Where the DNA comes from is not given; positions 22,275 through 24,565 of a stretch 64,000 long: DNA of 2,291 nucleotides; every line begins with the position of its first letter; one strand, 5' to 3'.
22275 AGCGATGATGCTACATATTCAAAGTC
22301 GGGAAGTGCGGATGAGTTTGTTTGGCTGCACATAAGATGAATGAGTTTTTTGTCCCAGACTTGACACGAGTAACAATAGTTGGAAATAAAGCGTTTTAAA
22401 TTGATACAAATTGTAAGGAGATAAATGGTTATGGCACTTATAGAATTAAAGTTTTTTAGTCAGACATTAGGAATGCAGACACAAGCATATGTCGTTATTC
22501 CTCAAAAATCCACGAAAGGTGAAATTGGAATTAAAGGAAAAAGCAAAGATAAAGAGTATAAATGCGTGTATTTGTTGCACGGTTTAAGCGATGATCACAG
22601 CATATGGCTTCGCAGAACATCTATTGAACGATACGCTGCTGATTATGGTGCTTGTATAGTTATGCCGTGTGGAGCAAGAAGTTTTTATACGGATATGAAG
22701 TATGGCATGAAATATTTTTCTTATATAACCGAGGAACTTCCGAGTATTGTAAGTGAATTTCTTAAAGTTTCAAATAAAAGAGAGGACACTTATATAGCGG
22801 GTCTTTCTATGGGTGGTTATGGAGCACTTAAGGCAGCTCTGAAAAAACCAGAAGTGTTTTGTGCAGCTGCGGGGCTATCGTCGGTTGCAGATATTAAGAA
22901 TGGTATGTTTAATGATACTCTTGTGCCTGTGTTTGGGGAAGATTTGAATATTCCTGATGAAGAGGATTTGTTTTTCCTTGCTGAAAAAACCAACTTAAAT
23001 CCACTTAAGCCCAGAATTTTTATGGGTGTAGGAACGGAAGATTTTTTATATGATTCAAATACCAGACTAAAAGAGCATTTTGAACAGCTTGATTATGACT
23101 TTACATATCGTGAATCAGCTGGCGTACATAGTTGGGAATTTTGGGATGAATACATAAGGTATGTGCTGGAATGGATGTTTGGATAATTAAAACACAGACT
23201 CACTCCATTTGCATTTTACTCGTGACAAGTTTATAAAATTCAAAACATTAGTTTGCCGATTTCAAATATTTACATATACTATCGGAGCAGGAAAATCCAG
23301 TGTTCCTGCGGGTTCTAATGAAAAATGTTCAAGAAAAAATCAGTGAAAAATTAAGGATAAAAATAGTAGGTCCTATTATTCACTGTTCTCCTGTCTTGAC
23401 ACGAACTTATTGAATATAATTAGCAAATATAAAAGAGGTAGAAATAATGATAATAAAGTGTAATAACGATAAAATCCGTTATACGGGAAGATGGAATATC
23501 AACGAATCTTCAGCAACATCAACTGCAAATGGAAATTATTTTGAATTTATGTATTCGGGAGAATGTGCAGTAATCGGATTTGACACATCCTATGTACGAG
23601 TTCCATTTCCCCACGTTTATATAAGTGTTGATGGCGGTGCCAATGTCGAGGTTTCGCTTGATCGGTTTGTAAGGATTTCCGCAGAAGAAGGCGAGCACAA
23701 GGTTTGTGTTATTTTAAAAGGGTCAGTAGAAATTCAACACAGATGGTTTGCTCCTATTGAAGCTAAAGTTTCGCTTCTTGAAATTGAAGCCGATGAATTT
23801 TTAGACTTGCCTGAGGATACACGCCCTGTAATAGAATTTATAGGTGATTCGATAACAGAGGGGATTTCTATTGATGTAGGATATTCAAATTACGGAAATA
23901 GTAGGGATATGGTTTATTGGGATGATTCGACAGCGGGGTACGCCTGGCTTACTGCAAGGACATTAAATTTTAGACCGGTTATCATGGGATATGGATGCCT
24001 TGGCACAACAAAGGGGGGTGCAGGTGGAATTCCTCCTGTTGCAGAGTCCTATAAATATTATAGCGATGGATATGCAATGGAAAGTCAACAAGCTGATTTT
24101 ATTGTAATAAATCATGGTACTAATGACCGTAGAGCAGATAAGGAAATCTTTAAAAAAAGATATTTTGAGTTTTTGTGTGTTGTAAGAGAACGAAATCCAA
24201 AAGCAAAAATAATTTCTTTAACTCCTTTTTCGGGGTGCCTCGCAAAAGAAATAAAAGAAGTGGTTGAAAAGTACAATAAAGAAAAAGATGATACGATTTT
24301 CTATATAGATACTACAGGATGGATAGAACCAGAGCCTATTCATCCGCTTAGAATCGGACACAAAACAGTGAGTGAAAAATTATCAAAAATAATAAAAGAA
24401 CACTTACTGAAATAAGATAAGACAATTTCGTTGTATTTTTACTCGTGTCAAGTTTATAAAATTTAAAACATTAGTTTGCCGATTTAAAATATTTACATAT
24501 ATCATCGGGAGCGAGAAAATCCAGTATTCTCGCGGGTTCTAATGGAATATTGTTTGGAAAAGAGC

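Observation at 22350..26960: Four same-strand gene units separated by one ~190-bp structured junction element bounded by inverted repeats (cassette-array-like island)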

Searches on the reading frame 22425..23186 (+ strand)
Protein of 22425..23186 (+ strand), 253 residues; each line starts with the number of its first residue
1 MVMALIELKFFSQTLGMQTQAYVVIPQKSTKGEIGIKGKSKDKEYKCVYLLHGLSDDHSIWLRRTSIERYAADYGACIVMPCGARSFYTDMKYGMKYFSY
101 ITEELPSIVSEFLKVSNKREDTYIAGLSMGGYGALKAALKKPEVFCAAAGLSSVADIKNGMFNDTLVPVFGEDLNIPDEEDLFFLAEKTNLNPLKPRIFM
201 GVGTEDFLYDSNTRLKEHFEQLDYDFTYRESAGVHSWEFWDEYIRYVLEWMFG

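Call 8: search_protein_families(library=pfam, proteins=[window:22425-23186:+])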
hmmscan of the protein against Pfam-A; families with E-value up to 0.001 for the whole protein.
window:22425-23186:+ (253 aa): 4 families
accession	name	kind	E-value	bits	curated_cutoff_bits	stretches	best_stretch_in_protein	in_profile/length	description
PF00756.26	Esterase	-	6.6e-21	75.6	22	1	12-242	1-242/251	Putative esterase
PF02230.22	Abhydrolase_2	-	3.7e-05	24.1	23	0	41-156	10-141/217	Phospholipase/Carboxylesterase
PF00326.27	Peptidase_S9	-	6.3e-05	23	22.6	1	120-206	64-155/213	Prolyl oligopeptidase family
PF12146.15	Hydrolase_4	-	0.00065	19.5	27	0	98-161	55-117/239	Serine aminopeptidase, S33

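Call 12: find_encoding_contigs(protein=window:22425-23186:+, flank=10000, max_places=10)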
Protein window:22425-23186:+ (253 aa): no gene with exactly this product is on record in the collection.

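Call 66: find_homologous_proteins(query=window:22431-23186:+, max_evalue=1e-80)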
Query window:22431-23186:+ (251 aa): 842 proteins with E <= 1e-80 among 8000 candidates; the best 120 are listed.
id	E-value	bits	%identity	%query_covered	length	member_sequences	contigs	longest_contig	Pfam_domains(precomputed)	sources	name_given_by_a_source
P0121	8.6e-169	577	100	100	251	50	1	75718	PF00756.27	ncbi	-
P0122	6.0e-156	535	93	100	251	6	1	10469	PF00756.27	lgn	-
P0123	3.9e-155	533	92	100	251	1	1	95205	PF00756.27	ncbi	-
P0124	4.0e-155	533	92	100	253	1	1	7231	PF00756.27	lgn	-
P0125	4.4e-152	523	88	100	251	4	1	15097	PF00756.27,PF02230.23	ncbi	-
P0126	9.0e-152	522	89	100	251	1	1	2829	PF00756.27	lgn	-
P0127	1.2e-151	521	89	100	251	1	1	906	PF00756.27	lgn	-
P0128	1.1e-150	518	89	100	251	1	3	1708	PF00756.27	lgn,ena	-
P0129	1.8e-150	517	89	100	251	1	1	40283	PF00756.27,PF00326.28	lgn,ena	-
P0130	8.4e-150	515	88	100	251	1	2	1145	PF00756.27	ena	-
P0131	1.7e-149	514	86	100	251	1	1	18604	PF00756.27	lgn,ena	-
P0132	2.9e-148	510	85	100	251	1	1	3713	PF00756.27,PF00326.28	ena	-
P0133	9.0e-148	508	86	100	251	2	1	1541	PF00756.27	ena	-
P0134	1.7e-147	507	84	100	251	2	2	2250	PF00756.27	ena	-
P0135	3.0e-147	507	85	100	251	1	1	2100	PF00756.27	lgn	-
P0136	3.8e-147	506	86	100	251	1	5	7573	PF00756.27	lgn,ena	-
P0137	4.3e-147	506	85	100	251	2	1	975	PF00756.27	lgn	-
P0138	6.3e-147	506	85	100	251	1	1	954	PF00756.27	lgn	-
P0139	8.7e-147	505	86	100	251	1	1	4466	PF00756.27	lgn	-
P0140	2.6e-146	504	85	100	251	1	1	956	PF00756.27,PF02230.23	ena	-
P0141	3.4e-146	503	86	100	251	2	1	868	PF00756.27,PF00326.28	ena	-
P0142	3.6e-146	503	84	100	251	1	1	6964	PF00756.27,PF00326.28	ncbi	-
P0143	3.6e-146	503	84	100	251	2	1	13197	PF00756.27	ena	-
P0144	3.6e-146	503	85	100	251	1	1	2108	PF00756.27,PF02230.23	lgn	-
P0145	1.2e-145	501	85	100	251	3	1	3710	PF00756.27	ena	-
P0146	2.5e-145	500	83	100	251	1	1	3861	PF00756.27,PF00326.28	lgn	-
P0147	4.0e-145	500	84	100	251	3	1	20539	PF00756.27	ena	-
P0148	1.3e-144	498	84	100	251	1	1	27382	PF00756.27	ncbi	-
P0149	7.7e-144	496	84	100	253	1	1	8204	PF00756.27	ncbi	-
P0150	1.2e-143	495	84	100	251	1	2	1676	PF00756.27,PF00326.28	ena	-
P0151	5.7e-143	493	85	100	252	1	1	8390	PF00756.27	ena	-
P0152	1.5e-142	491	84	100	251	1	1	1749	PF00756.27,PF00326.28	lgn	-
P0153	2.8e-142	490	84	100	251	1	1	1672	PF00756.27,PF00326.28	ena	-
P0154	3.1e-142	490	84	100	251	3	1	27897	PF00756.27,PF02230.23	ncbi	-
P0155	5.8e-142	489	84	100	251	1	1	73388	PF00756.27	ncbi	-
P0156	6.5e-142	489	83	100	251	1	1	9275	PF00756.27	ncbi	-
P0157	2.3e-141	487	83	100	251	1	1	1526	PF00756.27,PF00326.28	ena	-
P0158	2.5e-141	487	83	100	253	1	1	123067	PF00756.27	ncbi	-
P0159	2.8e-141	487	82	100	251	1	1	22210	PF00756.27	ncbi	-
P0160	4.2e-141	487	81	100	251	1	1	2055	PF00756.27,PF02230.23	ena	-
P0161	5.2e-141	486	82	100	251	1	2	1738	PF00756.27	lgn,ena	-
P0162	3.3e-140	484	81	100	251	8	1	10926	PF00756.27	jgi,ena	-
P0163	4.0e-140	483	82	100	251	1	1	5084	PF00756.27,PF02230.23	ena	-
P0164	5.6e-140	483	79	100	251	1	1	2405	PF00756.27,PF00326.28,PF02230.23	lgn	-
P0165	9.9e-140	482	81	100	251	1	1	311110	PF00756.27,PF02230.23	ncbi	-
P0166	1.0e-139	482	82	100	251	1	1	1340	PF00756.27,PF02230.23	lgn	-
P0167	4.3e-139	480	82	100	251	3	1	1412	PF00756.27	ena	-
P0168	4.9e-139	480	81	100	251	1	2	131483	PF00756.27,PF00326.28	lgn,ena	-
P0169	7.1e-139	479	81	100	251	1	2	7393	PF00756.27,PF00326.28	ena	-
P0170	8.9e-139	479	81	100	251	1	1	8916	PF00756.27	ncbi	-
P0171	1.1e-138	479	81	100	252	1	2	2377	PF00756.27,PF00326.28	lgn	-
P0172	2.4e-138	478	85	94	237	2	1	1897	PF00756.27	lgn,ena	-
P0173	3.3e-138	477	80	100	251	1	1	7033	PF00756.27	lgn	-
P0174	3.8e-138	477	82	100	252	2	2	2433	PF00756.27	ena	-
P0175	4.8e-138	477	81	100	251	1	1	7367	PF00756.27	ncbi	-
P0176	4.9e-138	477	81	100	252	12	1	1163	PF00756.27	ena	-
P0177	1.1e-137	475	82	100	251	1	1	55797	PF00756.27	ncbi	-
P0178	2.1e-137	474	79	100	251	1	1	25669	PF00756.27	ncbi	-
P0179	2.4e-137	474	80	100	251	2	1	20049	PF00756.27,PF00326.28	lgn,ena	-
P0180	3.4e-137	474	79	100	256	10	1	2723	PF00756.27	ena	-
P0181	7.4e-137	473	79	100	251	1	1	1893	PF00756.27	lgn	-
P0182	9.1e-137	472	80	100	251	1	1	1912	PF00756.27,PF00326.28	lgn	-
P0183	1.6e-136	472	80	100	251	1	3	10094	PF00756.27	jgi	-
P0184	1.8e-136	471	81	100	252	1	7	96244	PF00756.27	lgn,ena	-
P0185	6.0e-136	470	78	100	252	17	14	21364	PF00756.27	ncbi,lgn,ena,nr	ncbi:MAG: alpha/beta hydrolase family protein [Clostridia bacterium]|nr:alpha/beta hydrolase family 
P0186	7.3e-136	469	78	100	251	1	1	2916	PF00756.27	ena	-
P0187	1.2e-135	469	81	100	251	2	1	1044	PF00756.27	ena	-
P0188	2.9e-135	467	79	100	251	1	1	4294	PF00756.27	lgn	-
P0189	3.4e-135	467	80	100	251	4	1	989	PF00756.27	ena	-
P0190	4.0e-135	467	78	100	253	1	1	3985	PF00756.27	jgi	-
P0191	4.7e-135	467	79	100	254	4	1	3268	PF00756.27,PF00326.28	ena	-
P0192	1.1e-134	466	77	100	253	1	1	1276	PF00756.27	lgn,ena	-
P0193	1.5e-134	465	79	100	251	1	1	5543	PF00756.27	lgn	-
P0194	4.3e-134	464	78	100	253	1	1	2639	PF00756.27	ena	-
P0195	4.5e-134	464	78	100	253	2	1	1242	PF00756.27,PF00326.28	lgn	-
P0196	1.2e-133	462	76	100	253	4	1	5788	PF00756.27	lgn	-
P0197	2.3e-133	461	79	100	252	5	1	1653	PF00756.27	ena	-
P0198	2.9e-132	458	77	100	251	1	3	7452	PF00756.27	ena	-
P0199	9.7e-132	456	75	100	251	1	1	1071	PF00756.27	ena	-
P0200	7.8e-131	453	76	100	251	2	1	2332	PF00756.27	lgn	-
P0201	7.9e-131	453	75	100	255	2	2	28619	PF00756.27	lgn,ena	-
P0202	1.6e-130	452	75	100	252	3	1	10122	PF00756.27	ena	-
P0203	3.0e-130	451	76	100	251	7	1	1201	PF00756.27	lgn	-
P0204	2.7e-129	448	75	100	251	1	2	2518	PF00756.27,PF02230.23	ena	-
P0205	8.6e-129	446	77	100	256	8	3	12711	PF00756.27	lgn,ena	-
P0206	4.3e-128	444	75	100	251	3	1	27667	PF00756.27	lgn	-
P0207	4.5e-128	444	73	100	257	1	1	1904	PF00756.27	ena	-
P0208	5.4e-128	444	74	100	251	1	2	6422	PF00756.27,PF02230.23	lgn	-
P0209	6.4e-128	443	77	100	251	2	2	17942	PF00756.27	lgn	-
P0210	4.2e-127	441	73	100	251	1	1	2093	PF00756.27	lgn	-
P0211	2.6e-126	438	72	100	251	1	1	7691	PF00756.27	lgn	-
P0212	9.3e-123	426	74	100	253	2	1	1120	PF00756.27,PF00326.28,PF02230.23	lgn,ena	-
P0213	6.3e-122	424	76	94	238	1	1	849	PF00756.27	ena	-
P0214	1.0e-120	420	70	100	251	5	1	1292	PF00756.27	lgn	-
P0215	7.2e-120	417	70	100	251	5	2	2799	PF00756.27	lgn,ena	-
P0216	8.2e-120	417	69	100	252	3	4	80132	PF00756.27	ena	-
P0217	1.8e-119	416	70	100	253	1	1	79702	PF00756.27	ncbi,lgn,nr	ncbi:MAG: alpha/beta hydrolase family protein [Clostridiales bacterium]|nr:alpha/beta hydrolase fami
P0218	1.3e-118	413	68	100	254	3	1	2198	PF00756.27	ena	-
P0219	4.1e-118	411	69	100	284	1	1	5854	PF00756.27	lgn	-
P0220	1.3e-117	410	70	100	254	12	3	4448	PF00756.27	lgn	-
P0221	2.2e-117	409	69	100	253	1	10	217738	PF00756.27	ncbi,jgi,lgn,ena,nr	ncbi:MAG: esterase family protein [Clostridia bacterium]|nr:esterase family protein [Oscillospiracea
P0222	2.6e-117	409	69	100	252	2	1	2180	PF00756.27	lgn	-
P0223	3.3e-117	408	70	100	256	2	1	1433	PF00756.27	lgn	-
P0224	3.6e-117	408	73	95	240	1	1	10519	PF00756.27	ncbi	-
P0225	5.8e-117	407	69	100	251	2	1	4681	PF00756.27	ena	-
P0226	1.2e-116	406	68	100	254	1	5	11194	PF00756.27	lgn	-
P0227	1.2e-116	406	69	100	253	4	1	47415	PF00756.27,PF00561.27,PF12146.16,PF02230.23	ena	-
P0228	1.7e-116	406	69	100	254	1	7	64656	PF00756.27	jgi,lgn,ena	-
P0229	2.7e-116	405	69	100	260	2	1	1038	PF00756.27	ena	-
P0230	3.2e-116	405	69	100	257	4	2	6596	PF00756.27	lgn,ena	-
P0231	3.8e-116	405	67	100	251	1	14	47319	PF00756.27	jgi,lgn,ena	-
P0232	6.4e-116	404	69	100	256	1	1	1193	PF00756.27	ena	-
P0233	7.3e-116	404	68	100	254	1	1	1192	PF00756.27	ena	-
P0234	1.3e-115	403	69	100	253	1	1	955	PF00756.27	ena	-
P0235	1.4e-115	403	66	100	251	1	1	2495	PF00756.27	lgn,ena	-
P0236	1.6e-115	403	68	100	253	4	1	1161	PF00756.27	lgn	-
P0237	2.1e-115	402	68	100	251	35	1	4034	PF00756.27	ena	-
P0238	2.4e-115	402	67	100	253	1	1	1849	PF00756.27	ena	-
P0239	3.1e-115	402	68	100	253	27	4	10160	PF00756.27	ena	-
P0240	3.1e-115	402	67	100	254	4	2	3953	PF00756.27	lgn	-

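Call 67: find_encoding_contigs(protein=P0123, flank=10000, max_places=2)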
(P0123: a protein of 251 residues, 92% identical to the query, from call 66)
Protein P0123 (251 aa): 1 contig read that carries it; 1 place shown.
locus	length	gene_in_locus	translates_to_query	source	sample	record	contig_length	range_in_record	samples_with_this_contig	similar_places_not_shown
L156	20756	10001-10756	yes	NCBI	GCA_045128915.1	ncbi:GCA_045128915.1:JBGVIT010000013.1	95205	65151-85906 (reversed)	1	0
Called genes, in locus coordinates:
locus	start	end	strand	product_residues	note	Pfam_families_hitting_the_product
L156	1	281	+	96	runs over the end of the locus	-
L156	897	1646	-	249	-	PF00165:HTH_AraC (weak), PF12833:HTH_18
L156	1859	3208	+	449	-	PF02614:UxaC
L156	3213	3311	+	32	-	-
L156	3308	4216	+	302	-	PF03737:RraA-like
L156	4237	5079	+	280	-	PF00106:adh_short, PF01370:Epimerase (faint), PF02737:3HCDH_N (weak), PF08659:KR (weak), PF13561:adh_short_C2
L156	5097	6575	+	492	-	PF01229:Glyco_hydro_39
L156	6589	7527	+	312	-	PF03786:UxuA, PF01261:AP_endonuc_2, PF03786:UxuA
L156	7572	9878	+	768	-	PF02837:Glyco_hydro_2_N, PF22666:Glyco_hydro_2_N2 (faint), PF00703:Glyco_hydro_2, PF02836:Glyco_hydro_2_C, PF16355:DUF4982, PF18565:Glyco_hydro2_C5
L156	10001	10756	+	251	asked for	PF00756:Esterase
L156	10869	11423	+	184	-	PF01081:Aldolase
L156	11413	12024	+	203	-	PF14512:TM1586_NiRdase (faint), PF00881:Nitroreductase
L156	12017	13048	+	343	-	PF00294:PfkB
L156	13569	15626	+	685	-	PF00933:Glyco_hydro_3, PF01915:Glyco_hydro_3_C, PF14310:Fn3-like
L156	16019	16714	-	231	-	-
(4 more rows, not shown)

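Call 68: find_encoding_contigs(protein=P0129, flank=10000, max_places=2)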
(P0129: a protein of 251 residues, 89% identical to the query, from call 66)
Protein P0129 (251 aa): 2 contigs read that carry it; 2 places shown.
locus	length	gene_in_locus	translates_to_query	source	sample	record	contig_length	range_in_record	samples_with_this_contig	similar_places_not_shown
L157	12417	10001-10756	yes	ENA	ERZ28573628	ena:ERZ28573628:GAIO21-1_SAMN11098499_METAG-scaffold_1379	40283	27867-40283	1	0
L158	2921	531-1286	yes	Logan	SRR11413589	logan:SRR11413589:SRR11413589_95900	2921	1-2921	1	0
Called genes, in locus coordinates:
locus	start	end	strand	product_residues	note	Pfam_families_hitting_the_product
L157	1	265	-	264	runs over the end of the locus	PF01790:LGT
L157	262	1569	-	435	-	PF00675:Peptidase_M16, PF05193:Peptidase_M16_C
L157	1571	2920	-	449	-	PF05193:Peptidase_M16_C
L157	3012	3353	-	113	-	PF11969:DcpS_C, PF01230:HIT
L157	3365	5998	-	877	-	PF01411:tRNA-synt_2c, PF07973:tRNA_SAD, PF02272:DHHA1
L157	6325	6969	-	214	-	PF02254:TrkA_N, PF02080:TrkA_C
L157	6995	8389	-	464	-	PF02386:TrkH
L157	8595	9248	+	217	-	PF01205:Impact_N, PF09186:DUF1949 (weak)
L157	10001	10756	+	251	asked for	PF00756:Esterase, PF00326:Peptidase_S9 (weak)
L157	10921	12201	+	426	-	PF13250:SNIPE, PF10544:T5orf172, PF13455:MUG113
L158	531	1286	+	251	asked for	PF00756:Esterase, PF00326:Peptidase_S9 (weak)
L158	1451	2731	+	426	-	PF13250:SNIPE, PF10544:T5orf172, PF13455:MUG113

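Call 69: find_encoding_contigs(protein=P0158, flank=10000, max_places=2)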
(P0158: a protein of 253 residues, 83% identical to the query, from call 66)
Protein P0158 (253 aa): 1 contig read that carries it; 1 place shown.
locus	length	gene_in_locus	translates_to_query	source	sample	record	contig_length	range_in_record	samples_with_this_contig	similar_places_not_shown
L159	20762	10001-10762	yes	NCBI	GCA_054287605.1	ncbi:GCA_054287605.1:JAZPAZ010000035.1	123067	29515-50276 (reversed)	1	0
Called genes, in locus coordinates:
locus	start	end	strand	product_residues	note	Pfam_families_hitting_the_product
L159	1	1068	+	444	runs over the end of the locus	PF08245:Mur_ligase_M, PF08353:MurT_C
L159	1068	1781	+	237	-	PF07685:GATase_3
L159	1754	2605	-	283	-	-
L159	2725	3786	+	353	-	PF02388:FemAB, PF13480:Acetyltransf_6, PF02388:FemAB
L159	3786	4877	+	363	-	PF01168:Ala_racemase_N, PF00842:Ala_racemase_C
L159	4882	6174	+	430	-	PF01276:OKR_DC_1, PF00155:Aminotran_1_2, PF01041:DegT_DnrJ_EryC1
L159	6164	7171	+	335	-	PF13177:DNA_pol3_delta2, PF09115:DNApol3-delta_C (weak)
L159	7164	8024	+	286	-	PF04468:PSP1, PF28472:PSP1_3rd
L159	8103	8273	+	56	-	PF00037:Fer4 (weak), PF13237:Fer4_10, PF14697:Fer4_21, PF12800:Fer4_4 (faint), PF12838:Fer4_7, PF13187:Fer4_9, PF12797:Fer4_2 (weak), PF00037:Fer4, +4 more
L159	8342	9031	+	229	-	PF05175:MTS, PF02475:TRM5-TYW2_MTfase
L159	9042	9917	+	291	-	-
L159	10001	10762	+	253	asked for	PF00756:Esterase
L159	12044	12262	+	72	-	-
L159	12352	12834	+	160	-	PF09419:PGP_phosphatase, PF13419:HAD_2, PF08282:Hydrolase_3 (weak), PF13344:Hydrolase_6 (weak), PF00702:Hydrolase, PF13242:Hydrolase_like (weak)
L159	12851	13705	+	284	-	PF01261:AP_endonuc_2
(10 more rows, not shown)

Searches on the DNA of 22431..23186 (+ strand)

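Call 83: search_rna_families(sources=[L004, L015, L031, L061, L071, L159, L066, L008, L060, L024, L009, L006, L161], threshold=gathering)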
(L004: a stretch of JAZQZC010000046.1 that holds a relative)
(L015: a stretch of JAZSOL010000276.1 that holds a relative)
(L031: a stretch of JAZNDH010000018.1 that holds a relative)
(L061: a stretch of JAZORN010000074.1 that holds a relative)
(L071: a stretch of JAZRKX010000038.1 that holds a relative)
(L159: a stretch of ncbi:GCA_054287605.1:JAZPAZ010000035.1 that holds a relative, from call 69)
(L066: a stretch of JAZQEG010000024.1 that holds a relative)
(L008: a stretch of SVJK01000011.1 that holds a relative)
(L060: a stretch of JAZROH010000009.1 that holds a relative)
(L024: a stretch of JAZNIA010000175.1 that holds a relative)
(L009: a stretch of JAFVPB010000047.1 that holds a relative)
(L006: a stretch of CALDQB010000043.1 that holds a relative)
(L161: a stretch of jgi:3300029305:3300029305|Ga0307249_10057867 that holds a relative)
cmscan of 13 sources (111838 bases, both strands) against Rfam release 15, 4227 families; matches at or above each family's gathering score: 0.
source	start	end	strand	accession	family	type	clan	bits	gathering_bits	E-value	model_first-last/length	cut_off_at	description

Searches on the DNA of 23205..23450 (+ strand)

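Call 33: search_dna_similar(query=window:23205-23450:+, collection=plasmids, mode=distant, max_evalue=0.001)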
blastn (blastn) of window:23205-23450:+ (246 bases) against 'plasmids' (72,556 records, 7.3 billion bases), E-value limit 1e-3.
No match.

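Call 34: search_dna_similar(query=window:23205-23450:+, collection=phages, mode=distant, max_evalue=0.001)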
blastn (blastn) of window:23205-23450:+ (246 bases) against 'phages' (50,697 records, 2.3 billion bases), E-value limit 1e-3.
No match.

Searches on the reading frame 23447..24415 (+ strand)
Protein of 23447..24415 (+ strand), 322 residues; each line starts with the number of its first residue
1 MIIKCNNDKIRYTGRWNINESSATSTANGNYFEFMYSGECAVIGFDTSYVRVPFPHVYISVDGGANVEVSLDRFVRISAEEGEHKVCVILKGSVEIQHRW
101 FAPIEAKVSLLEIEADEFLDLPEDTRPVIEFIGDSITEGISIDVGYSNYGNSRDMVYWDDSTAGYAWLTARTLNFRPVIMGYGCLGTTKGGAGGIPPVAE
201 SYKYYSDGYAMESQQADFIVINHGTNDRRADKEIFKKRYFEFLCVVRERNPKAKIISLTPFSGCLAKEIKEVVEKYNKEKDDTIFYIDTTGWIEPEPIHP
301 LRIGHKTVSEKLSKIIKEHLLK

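Call 8: search_protein_families(library=pfam, proteins=[window:23447-24415:+])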
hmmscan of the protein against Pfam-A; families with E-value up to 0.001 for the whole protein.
window:23447-24415:+ (322 aa): 2 families
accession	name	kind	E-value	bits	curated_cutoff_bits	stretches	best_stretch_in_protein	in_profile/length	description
PF13472.12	Lipase_GDSL_2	-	6.8e-10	40.2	32.9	1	131-268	1-123/178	GDSL-like Lipase/Acylhydrolase family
PF00657.28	Lipase_GDSL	-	5.7e-06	27.1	23.6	1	129-292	1-174/208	GDSL-like Lipase/Acylhydrolase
